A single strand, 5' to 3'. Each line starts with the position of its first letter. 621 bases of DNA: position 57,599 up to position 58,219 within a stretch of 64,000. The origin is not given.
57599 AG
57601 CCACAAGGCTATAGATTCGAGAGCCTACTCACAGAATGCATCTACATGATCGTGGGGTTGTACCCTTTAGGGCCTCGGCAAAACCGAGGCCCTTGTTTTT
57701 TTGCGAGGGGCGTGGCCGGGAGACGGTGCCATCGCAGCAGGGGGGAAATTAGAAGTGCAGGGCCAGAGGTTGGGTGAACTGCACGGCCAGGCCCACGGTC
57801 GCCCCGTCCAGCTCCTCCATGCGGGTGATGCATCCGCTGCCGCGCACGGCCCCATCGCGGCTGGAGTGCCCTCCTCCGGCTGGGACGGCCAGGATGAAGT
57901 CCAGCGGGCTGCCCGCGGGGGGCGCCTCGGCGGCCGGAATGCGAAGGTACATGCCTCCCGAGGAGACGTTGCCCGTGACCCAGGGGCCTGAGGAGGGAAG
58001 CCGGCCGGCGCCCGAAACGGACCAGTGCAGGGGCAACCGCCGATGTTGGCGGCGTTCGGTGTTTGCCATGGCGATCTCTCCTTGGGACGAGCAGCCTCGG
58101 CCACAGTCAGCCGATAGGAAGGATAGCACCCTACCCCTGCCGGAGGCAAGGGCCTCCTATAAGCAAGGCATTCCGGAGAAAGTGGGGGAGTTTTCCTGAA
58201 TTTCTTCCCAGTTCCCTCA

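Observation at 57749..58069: PilZ-domain c-di-GMP receptor gene embedded, antisense, within the PEP-CTERM array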

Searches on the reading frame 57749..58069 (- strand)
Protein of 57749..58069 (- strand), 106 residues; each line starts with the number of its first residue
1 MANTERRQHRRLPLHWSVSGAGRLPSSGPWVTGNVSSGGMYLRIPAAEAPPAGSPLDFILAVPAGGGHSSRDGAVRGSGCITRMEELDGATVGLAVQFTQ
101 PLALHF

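Call 3: search_protein_families(library=pfam, proteins=[window:57749-58069:-], max_evalue=1)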
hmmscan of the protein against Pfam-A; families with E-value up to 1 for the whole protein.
window:57749-58069:- (106 aa): 1 family
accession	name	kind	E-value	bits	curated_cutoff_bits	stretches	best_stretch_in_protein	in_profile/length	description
PF07238.19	PilZ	-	4.3e-05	24.2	22.5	1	5-100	1-86/102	PilZ domain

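Call 4: search_protein_families(library=ncbifam, proteins=[window:57749-58069:-], max_evalue=1)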
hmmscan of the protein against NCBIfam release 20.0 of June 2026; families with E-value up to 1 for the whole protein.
window:57749-58069:- (106 aa): 1 family
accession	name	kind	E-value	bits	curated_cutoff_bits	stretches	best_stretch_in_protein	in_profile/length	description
TIGR02266.1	gmx_TIGR02266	paralog_domain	0.0092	16.1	68.7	1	32-100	21-82/96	TIGR02266 family protein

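Call 10: find_homologous_proteins(query=window:57749-58069:-, max_evalue=0.001)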
Query window:57749-58069:- (106 aa): 8 proteins with E <= 0.001 among 62 candidates.
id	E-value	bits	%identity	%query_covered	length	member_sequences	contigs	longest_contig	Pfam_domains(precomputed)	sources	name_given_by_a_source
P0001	3.1e-62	225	95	100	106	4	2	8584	PF07238.20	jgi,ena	jgi:hypothetical protein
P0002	1.6e-52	194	83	100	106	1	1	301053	PF07238.20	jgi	jgi:hypothetical protein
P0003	2.9e-51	190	85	97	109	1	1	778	PF07238.20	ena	-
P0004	3.8e-41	158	69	100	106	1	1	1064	PF07238.20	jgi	jgi:hypothetical protein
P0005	1.6e-36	143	63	98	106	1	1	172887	PF07238.20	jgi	jgi:hypothetical protein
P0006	4.2e-35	138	62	98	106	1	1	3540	PF07238.20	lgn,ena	-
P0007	2.0e-29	120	58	98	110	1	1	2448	PF07238.20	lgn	-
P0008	5.7e-29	118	58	98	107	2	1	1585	PF07238.20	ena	-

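Call 11: find_encoding_contigs(protein=window:57749-58069:-, flank=10000)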
Protein window:57749-58069:- (106 aa): 9 contigs read that carry it; 6 places shown.
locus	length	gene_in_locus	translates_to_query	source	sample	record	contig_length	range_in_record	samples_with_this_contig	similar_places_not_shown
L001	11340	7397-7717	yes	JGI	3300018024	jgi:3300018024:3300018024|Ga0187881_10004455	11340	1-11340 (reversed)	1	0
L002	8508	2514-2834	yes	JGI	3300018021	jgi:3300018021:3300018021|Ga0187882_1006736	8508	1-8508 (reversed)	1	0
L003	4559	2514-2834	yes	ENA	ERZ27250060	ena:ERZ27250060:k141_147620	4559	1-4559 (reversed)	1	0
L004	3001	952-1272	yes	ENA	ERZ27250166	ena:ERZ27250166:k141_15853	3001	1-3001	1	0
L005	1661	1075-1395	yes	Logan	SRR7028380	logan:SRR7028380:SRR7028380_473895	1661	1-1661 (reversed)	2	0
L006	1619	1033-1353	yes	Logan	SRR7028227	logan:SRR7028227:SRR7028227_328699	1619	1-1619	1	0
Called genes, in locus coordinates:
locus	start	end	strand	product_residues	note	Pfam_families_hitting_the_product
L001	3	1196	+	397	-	PF03952:Enolase_N, PF00113:Enolase_C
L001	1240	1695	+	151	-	-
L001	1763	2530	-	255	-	-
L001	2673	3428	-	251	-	-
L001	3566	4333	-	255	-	-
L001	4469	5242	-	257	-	-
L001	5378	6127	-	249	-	-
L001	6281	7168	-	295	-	PF00404:Dockerin_1 (weak)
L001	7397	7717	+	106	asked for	-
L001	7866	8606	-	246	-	-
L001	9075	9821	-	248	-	PF07589:PEP_exosort_dom (weak)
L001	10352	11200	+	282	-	PF00702:Hydrolase (faint), PF08282:Hydrolase_3, PF12710:HAD (faint), PF05116:S6PP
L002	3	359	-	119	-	?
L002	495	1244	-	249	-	-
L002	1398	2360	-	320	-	PF00404:Dockerin_1 (weak)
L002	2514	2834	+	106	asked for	-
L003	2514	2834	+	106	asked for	-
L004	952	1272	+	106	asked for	-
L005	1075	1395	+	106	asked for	-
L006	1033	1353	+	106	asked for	-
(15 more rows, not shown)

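Call 12: find_encoding_contigs(protein=P0002, flank=10000, max_places=3)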
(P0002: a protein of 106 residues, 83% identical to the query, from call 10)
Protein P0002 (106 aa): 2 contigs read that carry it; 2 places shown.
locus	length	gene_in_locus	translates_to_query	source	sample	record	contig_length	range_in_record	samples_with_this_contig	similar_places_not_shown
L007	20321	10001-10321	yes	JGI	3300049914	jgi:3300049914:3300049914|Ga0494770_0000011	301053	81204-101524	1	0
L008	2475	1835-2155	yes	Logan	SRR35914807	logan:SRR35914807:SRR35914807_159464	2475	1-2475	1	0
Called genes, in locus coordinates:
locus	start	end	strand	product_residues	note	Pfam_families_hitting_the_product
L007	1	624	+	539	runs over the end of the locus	PF11845:Tll0287-like, PF00672:HAMP, PF00512:HisKA, PF02518:HATPase_c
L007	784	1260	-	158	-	-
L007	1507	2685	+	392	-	-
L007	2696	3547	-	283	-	PF01656:CbiA, PF13500:AAA_26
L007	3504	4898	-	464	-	PF00202:Aminotran_3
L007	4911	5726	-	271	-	PF01887:SAM_HAT_N, PF20257:SAM_HAT_C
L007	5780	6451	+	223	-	PF01135:PCMT, PF01189:Methyltr_RsmB-F (weak), PF13649:Methyltransf_25 (weak)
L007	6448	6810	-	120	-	PF20556:DUF6768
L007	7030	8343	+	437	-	PF03952:Enolase_N, PF00113:Enolase_C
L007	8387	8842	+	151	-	-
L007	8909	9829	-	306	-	PF00404:Dockerin_1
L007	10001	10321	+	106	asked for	PF07238:PilZ (weak)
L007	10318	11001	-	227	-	PF07589:PEP_exosort_dom (weak)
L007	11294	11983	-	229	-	PF07589:PEP_exosort_dom (weak)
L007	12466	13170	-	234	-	PF07589:PEP_exosort_dom (weak)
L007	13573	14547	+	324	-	PF08282:Hydrolase_3, PF12710:HAD (faint), PF00702:Hydrolase (weak), PF05116:S6PP (weak)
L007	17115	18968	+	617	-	PF06045:Rhamnogal_lyase, PF13620:CarboxypepD_reg (faint), PF14686:fn3_3, PF14683:CBM-like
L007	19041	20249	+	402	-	PF07690:MFS_1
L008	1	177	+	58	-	?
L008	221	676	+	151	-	-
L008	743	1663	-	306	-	PF00404:Dockerin_1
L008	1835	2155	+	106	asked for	PF07238:PilZ (weak)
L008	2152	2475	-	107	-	?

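Call 13: find_encoding_contigs(protein=P0005, flank=10000, max_places=3)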
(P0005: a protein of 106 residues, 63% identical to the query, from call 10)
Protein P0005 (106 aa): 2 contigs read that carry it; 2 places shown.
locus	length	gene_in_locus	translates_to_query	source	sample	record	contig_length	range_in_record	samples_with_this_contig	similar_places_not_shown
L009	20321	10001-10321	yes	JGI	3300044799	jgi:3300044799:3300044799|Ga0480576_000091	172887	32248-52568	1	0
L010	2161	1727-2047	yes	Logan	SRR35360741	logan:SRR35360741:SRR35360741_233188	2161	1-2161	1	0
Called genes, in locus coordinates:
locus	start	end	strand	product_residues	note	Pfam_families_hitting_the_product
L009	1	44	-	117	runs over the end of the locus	-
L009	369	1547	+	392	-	PF22612:GH113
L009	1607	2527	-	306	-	PF13500:AAA_26, PF01656:CbiA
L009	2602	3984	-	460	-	PF00202:Aminotran_3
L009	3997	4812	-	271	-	PF01887:SAM_HAT_N, PF20257:SAM_HAT_C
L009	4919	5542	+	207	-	PF01135:PCMT, PF00398:RrnaAD (weak), PF01189:Methyltr_RsmB-F (weak), PF13649:Methyltransf_25 (weak), PF13847:Methyltransf_31 (weak)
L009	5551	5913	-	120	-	PF20556:DUF6768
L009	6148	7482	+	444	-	PF03952:Enolase_N, PF00113:Enolase_C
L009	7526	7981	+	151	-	-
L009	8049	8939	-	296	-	-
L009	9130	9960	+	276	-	PF01261:AP_endonuc_2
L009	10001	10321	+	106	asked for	PF07238:PilZ (weak)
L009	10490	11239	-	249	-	-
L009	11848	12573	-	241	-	PF07589:PEP_exosort_dom (faint)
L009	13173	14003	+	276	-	PF08282:Hydrolase_3, PF12710:HAD (faint), PF13419:HAD_2 (faint), PF00702:Hydrolase (weak), PF05116:S6PP (weak)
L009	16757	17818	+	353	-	PF00248:Aldo_ket_red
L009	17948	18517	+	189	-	PF04191:PEMT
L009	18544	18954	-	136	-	-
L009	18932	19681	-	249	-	PF07963:N_methyl (weak)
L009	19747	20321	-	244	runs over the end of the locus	-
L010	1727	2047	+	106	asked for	PF07238:PilZ (weak)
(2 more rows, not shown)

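Call 16: search_solved_structures(query=A1, max_evalue=1, show_alignments=2)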
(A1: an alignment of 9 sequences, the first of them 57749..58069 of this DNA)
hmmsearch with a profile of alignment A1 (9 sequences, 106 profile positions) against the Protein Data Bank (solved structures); distinct sequences matched with E-value up to 1: 18.
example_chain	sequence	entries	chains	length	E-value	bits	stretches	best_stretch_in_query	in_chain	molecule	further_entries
5mfd_A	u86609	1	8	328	1.4e-08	37.7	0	15-40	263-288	YIIIM''6AII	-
4v3o_A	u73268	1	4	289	2.2e-07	33.8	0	15-40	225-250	YIII_M5_AII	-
4pls_A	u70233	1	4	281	2.6e-07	33.6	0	15-48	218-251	Arm00010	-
4plq_A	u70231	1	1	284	2.7e-07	33.5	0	15-48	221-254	Arm00011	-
4plr_A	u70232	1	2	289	3e-07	33.4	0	15-48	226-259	Arm00008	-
4v3r_A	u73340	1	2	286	3.2e-07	33.3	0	15-40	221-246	YIII_M5_AII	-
4v3q_A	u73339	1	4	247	1.2e-05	28.2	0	15-49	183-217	YIII_M4_AII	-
6sa6_A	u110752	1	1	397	2.1e-05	27.4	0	15-40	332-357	DARPin-Armadillo fusion A5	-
8oh7_A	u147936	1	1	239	0.033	17.2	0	17-85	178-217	Designed Armadillo repeat protein with four internal modules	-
7qnp_AAA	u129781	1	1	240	0.034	17.1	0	17-85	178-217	Designed Armadillo Repeat Protein N(A4)M4C(AII)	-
4db8_A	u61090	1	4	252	0.042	16.8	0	17-85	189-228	Armadillo-repeat Protein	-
4db6_A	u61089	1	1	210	0.27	14.2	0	17-87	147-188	Armadillo repeat protein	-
4dba_A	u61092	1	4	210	0.28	14.2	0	17-87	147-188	Designed Armadillo repeat protein, YIIM3AII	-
1em2_A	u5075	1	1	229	0.43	13.6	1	3-47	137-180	MLN64 PROTEIN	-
5mfo_A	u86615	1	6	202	0.44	13.6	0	15-48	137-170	YIIIM3AIII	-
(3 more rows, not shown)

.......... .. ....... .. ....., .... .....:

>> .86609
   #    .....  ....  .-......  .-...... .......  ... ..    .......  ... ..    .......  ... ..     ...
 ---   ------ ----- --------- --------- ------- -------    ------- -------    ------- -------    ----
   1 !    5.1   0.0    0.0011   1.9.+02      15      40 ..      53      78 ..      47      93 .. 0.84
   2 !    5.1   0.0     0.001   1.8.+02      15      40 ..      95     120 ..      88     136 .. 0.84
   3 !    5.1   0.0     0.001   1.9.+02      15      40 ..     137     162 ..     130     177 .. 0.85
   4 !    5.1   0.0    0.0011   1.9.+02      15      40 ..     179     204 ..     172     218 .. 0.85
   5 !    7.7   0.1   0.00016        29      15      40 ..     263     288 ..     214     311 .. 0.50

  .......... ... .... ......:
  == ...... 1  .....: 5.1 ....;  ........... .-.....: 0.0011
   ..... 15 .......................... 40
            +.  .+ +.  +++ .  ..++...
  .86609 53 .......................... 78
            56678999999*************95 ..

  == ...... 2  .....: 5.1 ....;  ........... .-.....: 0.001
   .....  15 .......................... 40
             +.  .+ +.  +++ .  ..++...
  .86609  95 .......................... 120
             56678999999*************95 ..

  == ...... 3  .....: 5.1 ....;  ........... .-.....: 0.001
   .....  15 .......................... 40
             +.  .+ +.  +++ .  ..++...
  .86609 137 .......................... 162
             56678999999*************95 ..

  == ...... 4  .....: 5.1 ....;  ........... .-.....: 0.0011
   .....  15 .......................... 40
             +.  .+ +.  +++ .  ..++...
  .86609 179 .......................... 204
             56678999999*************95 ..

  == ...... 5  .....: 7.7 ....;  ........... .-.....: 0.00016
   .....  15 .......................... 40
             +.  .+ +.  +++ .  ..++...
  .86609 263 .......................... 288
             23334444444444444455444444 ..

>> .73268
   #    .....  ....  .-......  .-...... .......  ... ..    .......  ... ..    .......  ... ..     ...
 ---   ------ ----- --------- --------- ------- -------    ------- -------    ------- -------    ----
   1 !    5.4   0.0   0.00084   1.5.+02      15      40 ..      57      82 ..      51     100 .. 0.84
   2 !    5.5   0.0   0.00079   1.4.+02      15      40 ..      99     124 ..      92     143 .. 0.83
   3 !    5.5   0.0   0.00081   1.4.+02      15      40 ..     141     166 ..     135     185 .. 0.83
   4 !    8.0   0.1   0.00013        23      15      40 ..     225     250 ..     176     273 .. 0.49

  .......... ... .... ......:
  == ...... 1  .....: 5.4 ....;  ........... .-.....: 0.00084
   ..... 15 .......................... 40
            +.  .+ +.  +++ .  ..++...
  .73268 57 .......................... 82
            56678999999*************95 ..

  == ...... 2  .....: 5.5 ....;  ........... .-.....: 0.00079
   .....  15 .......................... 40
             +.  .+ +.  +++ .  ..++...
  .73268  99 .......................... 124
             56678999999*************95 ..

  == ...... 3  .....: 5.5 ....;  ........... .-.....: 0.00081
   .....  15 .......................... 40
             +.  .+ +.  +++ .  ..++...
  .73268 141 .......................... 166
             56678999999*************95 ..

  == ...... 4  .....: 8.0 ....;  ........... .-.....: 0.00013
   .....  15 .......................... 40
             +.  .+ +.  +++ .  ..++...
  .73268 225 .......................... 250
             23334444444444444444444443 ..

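Call 18: find_related_loci(query=A1, collection=genome_contigs, flank=10000)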
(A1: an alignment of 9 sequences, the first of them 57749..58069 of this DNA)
Query A1 (106 aa) in genome_contigs; peptide patterns used: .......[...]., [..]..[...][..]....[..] (x = any residue, [..] = any of these).
195 stretches matched a pattern; 3 encode a relative of the query (tblastn E <= 1e-3); 3 distinct loci.
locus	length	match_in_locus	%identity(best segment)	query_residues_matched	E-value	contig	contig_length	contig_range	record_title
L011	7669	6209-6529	56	1-106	1e-33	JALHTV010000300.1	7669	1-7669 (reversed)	MAG: Phycisphaerae bacterium isolate PFL33 seq_4588108, whole genome shotgun sequence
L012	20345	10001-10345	31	3-106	1e-9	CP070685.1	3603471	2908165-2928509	MAG: Phycisphaerales bacterium isolate bin658 chromosome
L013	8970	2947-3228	29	5-101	4e-6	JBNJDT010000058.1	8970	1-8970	MAG: Elusimicrobiota bacterium isolate Y23_30dBSe4.bin.20 NODE_9389_length_8970_cov_31.096381, whole genome shotgun sequ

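Call 28: search_protein_representatives(alignment_id=A1)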
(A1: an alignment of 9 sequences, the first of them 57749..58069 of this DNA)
Query: 9 sequences, 106 profile positions. Proteins with E-value up to 0.001 (for the whole library): 347; up to 1e-10: 60; up to 1e-30: 1. The best 150 are listed.
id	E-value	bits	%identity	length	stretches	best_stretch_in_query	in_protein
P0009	7.2e-41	154.4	-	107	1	1-105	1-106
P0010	3.0e-29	117.0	-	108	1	1-105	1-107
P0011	4.8e-26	106.7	-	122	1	4-106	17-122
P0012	9.6e-26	105.7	-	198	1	1-105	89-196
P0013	9.8e-25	102.5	-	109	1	1-105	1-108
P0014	5.7e-24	100.0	-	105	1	1-105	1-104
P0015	2.4e-23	98.0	-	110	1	1-105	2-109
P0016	2.7e-23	97.8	-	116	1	4-105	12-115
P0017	1.5e-22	95.5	-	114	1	1-105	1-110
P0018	3.6e-21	91.0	-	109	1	1-105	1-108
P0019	6.9e-21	90.1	-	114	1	3-105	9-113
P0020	1.7e-20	88.8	-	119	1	5-106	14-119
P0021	2.7e-20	88.2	-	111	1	1-105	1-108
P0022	4.9e-20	87.4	-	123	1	3-105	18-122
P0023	1.7e-19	85.6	-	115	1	1-105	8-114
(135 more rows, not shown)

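Call 30: predict_structure(alignment_id=A1)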
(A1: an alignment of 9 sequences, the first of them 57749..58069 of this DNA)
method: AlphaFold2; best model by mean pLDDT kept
length: 106 residues; sequences in the alignment: 9
mean_pLDDT: 71.2   pTM: 0.64
mean pLDDT of the five models: 71.2, 71.2, 70.9, 67.8, 67.7
residues with pLDDT >= 90: 6; 70-90: 54; 50-70: 30; < 50: 16
segments of 3 or more residues with pLDDT < 50: 1-7, 19-26
pLDDT, mean of each block of 10 residues (from residue 1): 46 58 51 79 84 83 62 79 89 88 60
secondary structure, 60 per line:
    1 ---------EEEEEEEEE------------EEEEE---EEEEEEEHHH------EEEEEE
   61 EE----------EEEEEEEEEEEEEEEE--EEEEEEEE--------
elements in order: E10-18 E31-35 E39-45 E55-62 E73-88 E91-98

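Call 32: search_solved_structures(query=A2, max_evalue=0.1, show_alignments=3)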
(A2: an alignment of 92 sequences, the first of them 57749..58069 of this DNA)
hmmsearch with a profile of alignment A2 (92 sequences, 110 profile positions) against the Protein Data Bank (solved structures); distinct sequences matched with E-value up to 0.1: 6.
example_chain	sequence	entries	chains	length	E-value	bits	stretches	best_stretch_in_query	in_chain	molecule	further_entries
5vx6_A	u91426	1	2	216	1.1e-08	38.1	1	2-103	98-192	Uncharacterized protein YpfA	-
8u0i_A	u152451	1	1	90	3.1e-05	27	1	3-60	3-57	PilZ domain-containing protein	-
4i86_A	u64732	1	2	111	0.0018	21.4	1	2-51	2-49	Cellulose synthase 1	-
9b8v_E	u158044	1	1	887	0.039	17.1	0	5-72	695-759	Cellulose synthase catalytic subunit [UDP-forming]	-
7lby_A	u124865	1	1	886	0.039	17.1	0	5-72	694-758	Cellulose synthase catalytic subunit [UDP-forming]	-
9fmv_A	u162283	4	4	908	0.04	17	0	5-72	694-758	Cellulose synthase catalytic subunit [UDP-forming]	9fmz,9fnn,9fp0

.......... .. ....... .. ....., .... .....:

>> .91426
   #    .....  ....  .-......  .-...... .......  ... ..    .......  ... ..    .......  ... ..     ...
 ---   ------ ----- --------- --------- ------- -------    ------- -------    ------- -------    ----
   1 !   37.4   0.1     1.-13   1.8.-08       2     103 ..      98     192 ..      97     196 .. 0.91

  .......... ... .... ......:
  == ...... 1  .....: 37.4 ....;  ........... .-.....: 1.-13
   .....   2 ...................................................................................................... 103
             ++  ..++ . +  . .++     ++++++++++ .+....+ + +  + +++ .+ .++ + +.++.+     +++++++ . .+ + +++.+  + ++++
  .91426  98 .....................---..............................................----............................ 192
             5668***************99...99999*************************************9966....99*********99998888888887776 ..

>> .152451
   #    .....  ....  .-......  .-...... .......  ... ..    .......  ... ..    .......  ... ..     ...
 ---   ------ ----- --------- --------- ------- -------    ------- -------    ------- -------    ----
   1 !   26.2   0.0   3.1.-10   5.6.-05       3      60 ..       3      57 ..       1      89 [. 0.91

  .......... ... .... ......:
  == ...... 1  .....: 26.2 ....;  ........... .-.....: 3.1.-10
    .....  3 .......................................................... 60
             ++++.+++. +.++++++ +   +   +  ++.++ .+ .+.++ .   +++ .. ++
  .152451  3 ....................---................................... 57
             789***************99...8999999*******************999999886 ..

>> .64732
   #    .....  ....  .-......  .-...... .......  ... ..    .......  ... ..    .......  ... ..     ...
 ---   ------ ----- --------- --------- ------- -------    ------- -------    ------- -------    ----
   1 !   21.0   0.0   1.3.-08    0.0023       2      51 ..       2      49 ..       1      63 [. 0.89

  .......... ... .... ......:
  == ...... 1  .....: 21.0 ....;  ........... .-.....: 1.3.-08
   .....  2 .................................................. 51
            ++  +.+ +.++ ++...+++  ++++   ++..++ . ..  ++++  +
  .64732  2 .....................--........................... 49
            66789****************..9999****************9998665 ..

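Call 33: search_protein_families(library=pfam, alignment_id=A2, max_evalue=0.01)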
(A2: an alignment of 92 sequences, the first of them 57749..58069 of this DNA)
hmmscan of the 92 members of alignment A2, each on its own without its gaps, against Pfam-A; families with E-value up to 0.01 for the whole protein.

A. member 1, window:57749-58069:- (106 aa): 1 family
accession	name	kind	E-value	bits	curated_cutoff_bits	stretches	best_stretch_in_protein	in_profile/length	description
PF07238.19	PilZ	-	4.3e-05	24.2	22.5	1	5-100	1-86/102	PilZ domain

B. families by the number of members that match (of 92 scanned): 1 family
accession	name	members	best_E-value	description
PF07238.19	PilZ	91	2.7e-13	PilZ domain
